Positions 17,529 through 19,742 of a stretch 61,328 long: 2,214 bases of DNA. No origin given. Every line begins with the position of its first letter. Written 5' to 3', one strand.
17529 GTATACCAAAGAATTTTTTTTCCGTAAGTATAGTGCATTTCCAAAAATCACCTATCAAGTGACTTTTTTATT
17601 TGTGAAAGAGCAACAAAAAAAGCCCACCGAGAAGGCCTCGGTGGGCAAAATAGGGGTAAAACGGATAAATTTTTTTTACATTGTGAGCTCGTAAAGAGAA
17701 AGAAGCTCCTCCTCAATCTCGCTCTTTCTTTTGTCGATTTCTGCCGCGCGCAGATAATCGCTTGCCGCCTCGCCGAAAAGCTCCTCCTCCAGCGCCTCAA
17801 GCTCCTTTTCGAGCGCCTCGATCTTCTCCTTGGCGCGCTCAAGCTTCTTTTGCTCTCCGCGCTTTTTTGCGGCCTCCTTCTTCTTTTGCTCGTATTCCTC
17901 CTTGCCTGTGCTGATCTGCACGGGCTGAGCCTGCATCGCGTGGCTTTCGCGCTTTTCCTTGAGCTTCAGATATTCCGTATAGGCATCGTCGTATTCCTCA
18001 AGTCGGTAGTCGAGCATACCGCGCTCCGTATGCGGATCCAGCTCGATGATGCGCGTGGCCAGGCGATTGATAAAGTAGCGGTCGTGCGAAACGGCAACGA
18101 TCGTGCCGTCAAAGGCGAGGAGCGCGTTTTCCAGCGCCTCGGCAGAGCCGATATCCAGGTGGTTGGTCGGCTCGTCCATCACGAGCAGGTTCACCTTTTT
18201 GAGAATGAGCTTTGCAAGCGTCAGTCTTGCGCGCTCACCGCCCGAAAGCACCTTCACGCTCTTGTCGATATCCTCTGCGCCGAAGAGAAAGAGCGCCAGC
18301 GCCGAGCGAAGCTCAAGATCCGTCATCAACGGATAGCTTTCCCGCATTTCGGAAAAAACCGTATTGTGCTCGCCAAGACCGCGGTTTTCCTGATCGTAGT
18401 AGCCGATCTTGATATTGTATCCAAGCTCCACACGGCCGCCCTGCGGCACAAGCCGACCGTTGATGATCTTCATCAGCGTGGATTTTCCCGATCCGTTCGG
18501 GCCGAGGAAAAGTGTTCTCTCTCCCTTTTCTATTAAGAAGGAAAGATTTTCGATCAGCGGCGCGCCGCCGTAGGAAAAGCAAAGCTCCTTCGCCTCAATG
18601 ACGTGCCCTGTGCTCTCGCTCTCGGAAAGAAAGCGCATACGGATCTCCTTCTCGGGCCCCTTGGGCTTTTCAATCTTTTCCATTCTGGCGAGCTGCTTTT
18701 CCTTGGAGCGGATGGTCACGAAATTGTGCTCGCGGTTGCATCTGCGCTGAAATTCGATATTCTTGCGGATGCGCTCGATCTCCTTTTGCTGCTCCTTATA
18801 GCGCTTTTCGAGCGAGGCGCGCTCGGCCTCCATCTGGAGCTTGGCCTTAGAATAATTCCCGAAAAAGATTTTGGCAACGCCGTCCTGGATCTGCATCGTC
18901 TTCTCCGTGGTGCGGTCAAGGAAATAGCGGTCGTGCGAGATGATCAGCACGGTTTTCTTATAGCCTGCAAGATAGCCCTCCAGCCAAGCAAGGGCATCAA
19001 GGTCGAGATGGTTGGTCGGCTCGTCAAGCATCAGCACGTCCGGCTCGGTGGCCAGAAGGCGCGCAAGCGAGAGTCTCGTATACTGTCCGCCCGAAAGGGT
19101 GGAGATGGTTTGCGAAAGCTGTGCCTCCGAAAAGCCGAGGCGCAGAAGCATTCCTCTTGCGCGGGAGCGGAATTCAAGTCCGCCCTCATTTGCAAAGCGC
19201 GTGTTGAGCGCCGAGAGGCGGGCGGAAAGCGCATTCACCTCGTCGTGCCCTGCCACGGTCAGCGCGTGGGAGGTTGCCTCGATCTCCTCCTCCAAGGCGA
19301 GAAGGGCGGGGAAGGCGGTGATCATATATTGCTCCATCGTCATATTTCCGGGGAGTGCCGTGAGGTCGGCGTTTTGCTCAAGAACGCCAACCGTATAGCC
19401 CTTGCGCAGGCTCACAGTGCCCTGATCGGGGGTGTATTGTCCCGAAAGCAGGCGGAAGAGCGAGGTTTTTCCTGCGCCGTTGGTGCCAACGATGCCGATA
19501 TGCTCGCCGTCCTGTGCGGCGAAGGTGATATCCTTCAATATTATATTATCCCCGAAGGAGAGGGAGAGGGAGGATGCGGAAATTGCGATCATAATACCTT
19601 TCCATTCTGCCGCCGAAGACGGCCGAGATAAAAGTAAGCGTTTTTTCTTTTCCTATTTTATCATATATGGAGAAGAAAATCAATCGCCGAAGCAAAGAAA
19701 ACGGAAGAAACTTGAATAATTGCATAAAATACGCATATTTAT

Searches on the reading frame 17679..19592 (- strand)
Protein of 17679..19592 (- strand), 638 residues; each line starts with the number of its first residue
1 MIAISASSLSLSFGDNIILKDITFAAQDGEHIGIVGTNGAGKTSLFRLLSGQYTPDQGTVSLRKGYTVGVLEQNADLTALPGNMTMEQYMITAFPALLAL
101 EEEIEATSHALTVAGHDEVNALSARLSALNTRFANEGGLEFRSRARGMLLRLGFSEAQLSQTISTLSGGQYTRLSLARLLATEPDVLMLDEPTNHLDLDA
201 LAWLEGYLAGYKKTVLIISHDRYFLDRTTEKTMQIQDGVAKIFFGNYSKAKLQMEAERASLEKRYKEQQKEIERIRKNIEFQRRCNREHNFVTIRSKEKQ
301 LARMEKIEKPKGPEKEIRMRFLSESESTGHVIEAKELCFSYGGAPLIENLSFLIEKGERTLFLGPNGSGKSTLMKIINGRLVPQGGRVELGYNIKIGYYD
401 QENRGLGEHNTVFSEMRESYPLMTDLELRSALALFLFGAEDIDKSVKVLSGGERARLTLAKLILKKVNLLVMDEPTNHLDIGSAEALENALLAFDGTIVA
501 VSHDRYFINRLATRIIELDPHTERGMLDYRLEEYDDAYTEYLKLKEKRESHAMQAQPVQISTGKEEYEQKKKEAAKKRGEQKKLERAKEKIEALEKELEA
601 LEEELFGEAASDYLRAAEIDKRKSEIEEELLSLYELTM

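Call 8: search_protein_families(library=pfam, proteins=[window:17679-19592:-], max_evalue=0.01)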
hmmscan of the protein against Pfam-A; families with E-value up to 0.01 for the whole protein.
window:17679-19592:- (638 aa): 17 families
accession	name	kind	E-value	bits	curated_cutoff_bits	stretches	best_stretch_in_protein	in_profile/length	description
PF00005.33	ABC_tran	-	1.7e-50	171.6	25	2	19-194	1-137/137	ABC transporter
PF13304.12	AAA_21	-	2.6e-10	41.3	27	0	360-377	2-19/304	AAA domain, putative AbiEii toxin, Type IV TA system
PF12848.13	ABC_tran_Xtn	-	1.9e-09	37.9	25.9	1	234-319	2-83/85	ABC transporter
PF02463.25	SMC_N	-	1.1e-08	35.2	40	0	163-234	134-210/220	RecF/RecN/SMC N terminal domain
PF13476.12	AAA_23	-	2.5e-07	32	27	0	360-377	22-39/201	AAA domain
PF13555.12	AAA_29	-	2.6e-07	30.7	27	1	355-384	20-49/61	P-loop containing region of AAA domain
PF16326.10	ABC_tran_CTD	-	2.3e-05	25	32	1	578-635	4-62/69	ABC transporter C-terminal domain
PF13191.12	AAA_16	-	3.4e-05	24.8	32.6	0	27-106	22-88/167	AAA ATPase domain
PF13401.12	AAA_22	-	0.00018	22.2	27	0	31-62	7-41/130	AAA domain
PF03193.22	RsgA_GTPase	-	0.00028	21.2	30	0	347-382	97-131/174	RsgA GTPase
PF00006.31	ATP-synt_ab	-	0.00034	20.7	29.5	0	21-52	6-37/213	ATP synthase alpha/beta family, nucleotide-binding domain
PF01926.29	MMR_HSR1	-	0.00099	19.6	21.9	0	31-75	1-41/113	50S ribosome-binding GTPase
PF09439.16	SRPRB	-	0.0021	17.9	25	1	32-92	6-65/178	Signal recognition particle receptor beta subunit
PF13604.12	AAA_30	-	0.0023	18.1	27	0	360-389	21-50/191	AAA domain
PF12775.13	AAA_7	-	0.0072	16.3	25.8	0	351-376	27-52/181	P-loop containing dynein motor region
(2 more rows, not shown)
